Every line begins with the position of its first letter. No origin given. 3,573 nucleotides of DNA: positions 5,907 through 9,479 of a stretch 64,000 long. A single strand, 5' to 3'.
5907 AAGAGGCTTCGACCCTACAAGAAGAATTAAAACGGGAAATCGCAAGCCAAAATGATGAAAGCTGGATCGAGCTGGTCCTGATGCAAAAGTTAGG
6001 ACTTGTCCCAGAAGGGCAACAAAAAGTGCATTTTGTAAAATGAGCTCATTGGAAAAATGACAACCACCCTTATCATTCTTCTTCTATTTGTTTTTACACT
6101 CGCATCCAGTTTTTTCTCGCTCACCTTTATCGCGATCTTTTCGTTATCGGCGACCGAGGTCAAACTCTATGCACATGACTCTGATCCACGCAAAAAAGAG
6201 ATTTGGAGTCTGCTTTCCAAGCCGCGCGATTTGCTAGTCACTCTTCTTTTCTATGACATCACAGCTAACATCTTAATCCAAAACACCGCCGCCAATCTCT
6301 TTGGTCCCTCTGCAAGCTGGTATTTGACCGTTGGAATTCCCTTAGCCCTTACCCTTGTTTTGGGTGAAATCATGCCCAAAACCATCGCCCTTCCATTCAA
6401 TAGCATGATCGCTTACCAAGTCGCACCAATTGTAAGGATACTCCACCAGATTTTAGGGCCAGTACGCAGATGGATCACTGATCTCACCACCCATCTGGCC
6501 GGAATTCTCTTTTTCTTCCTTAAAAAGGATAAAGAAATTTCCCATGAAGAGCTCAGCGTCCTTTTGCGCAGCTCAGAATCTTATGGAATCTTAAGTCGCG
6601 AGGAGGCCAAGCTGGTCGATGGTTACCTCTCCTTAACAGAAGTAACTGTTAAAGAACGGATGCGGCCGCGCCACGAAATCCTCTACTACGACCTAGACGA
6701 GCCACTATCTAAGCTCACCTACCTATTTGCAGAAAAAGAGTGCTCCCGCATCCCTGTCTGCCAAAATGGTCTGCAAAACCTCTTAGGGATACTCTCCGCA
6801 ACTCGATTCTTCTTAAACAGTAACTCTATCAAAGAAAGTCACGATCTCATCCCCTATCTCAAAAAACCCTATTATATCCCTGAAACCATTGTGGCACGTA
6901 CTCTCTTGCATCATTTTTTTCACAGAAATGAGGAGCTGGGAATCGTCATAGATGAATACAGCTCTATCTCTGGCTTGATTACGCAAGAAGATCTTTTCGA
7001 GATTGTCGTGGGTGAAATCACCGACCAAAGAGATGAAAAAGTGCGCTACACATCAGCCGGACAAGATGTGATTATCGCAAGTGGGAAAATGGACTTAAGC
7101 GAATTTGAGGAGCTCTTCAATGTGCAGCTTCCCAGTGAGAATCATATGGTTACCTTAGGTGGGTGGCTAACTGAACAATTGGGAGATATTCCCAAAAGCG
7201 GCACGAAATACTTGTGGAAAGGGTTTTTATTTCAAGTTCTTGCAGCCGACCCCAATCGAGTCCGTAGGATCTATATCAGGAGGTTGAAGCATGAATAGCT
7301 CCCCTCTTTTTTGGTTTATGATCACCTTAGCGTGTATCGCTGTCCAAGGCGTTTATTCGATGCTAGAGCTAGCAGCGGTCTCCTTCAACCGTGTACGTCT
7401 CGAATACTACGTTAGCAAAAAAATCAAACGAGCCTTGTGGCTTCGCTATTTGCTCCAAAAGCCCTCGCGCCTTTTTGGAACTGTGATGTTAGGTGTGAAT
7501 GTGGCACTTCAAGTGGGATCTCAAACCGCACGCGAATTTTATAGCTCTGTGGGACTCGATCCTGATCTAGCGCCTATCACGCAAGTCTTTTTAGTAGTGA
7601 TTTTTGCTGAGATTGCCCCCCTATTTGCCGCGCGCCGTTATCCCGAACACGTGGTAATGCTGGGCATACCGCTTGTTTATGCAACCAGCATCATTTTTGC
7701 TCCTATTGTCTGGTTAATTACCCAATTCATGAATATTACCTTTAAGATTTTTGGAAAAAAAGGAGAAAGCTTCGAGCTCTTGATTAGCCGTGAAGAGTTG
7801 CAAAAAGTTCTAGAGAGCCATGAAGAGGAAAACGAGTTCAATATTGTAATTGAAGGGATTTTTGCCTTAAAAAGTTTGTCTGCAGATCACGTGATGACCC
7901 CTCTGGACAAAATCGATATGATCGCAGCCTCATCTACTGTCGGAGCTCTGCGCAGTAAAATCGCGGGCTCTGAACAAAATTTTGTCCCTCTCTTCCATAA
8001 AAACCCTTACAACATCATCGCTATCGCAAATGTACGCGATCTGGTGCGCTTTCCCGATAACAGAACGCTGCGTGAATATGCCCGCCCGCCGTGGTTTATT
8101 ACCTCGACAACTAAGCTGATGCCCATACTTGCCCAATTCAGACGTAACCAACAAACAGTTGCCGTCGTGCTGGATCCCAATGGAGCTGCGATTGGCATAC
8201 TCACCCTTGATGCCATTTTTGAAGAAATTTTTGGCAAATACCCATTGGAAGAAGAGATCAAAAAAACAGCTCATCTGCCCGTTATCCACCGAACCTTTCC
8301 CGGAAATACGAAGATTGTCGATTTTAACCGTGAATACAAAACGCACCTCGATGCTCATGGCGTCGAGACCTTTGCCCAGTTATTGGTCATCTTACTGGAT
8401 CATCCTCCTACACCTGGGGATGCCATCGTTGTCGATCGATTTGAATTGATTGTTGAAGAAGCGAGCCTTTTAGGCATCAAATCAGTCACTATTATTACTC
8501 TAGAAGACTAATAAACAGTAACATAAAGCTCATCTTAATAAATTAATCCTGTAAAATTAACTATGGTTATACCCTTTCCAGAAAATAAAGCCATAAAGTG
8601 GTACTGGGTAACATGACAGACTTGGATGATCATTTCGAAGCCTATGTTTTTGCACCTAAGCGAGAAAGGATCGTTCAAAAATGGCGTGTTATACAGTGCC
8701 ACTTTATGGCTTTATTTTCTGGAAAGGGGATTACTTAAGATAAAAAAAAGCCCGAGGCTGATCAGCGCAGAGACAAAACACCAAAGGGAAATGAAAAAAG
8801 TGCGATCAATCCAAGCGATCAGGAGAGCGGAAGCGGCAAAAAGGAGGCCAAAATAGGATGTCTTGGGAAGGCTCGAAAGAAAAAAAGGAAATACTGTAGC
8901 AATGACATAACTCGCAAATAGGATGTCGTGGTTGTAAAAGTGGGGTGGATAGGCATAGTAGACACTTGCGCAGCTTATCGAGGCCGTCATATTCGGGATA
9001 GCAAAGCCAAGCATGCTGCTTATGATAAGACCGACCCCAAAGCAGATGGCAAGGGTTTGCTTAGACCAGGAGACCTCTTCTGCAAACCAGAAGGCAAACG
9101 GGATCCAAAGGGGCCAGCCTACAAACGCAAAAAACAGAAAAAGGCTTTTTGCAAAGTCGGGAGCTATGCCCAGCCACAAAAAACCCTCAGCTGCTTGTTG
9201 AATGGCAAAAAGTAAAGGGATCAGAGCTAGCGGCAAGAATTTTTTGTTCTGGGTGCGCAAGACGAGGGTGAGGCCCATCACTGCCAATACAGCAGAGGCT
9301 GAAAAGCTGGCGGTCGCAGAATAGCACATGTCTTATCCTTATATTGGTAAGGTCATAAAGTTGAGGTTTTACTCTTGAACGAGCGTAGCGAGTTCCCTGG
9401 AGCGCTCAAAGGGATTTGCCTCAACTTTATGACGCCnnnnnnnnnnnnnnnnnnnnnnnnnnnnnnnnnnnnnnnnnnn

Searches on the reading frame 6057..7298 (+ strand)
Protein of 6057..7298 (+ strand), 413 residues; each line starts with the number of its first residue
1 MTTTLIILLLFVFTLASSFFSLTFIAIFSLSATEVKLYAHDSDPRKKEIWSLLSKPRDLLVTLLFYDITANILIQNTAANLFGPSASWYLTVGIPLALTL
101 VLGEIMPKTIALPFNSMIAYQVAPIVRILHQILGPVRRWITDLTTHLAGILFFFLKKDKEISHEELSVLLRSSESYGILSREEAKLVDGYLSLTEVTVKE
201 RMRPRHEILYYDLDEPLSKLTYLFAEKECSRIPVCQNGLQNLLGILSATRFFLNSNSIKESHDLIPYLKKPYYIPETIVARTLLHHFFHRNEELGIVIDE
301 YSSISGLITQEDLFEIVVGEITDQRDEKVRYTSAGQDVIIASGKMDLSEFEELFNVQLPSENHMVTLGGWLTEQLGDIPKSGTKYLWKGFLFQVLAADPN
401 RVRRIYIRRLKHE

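Call 39: search_protein_families(library=pfam, proteins=[window:6057-7298:+], max_evalue=0.00001)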
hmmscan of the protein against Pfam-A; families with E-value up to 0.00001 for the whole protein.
window:6057-7298:+ (413 aa): 3 families
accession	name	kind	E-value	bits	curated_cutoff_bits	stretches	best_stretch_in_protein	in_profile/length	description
PF01595.25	CNNM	-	3.6e-25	89.1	28.4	1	9-183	2-181/181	Cyclin M transmembrane N-terminal domain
PF03471.22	CorC_HlyC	-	5.3e-19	68.4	27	1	336-410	5-80/81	Transporter associated domain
PF00571.33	CBS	-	1e-07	32.6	24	0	204-249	5-49/57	CBS domain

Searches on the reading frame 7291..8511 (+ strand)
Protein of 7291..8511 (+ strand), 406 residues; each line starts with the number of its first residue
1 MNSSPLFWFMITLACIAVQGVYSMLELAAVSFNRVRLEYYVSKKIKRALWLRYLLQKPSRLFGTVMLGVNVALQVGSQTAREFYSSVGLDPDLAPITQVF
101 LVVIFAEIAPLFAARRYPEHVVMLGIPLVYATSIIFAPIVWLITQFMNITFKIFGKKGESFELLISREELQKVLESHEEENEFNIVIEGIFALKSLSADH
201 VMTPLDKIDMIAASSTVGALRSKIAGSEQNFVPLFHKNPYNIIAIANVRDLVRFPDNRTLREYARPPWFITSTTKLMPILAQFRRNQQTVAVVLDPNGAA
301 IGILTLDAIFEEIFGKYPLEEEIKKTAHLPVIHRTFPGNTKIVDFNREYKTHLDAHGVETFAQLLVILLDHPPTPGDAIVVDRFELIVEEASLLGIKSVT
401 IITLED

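Call 39: search_protein_families(library=pfam, proteins=[window:7291-8511:+], max_evalue=0.00001)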
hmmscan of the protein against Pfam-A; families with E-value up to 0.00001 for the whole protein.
window:7291-8511:+ (406 aa): 2 families
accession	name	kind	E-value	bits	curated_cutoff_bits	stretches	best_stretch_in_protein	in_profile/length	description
PF01595.25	CNNM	-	5.7e-30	104.8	28.4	1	11-183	2-177/181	Cyclin M transmembrane N-terminal domain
PF03471.22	CorC_HlyC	-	6e-08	33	27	1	336-402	10-78/81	Transporter associated domain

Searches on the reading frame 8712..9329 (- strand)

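Call 39: search_protein_families(library=pfam, proteins=[window:8712-9329:-], max_evalue=0.00001)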
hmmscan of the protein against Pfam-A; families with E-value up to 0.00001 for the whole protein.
window:8712-9329:- (205 aa): 1 family
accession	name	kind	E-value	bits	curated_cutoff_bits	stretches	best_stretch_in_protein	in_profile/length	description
PF20334.3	DUF6629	-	3.6e-24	86.1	27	1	1-197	1-197/209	Family of unknown function (DUF6629)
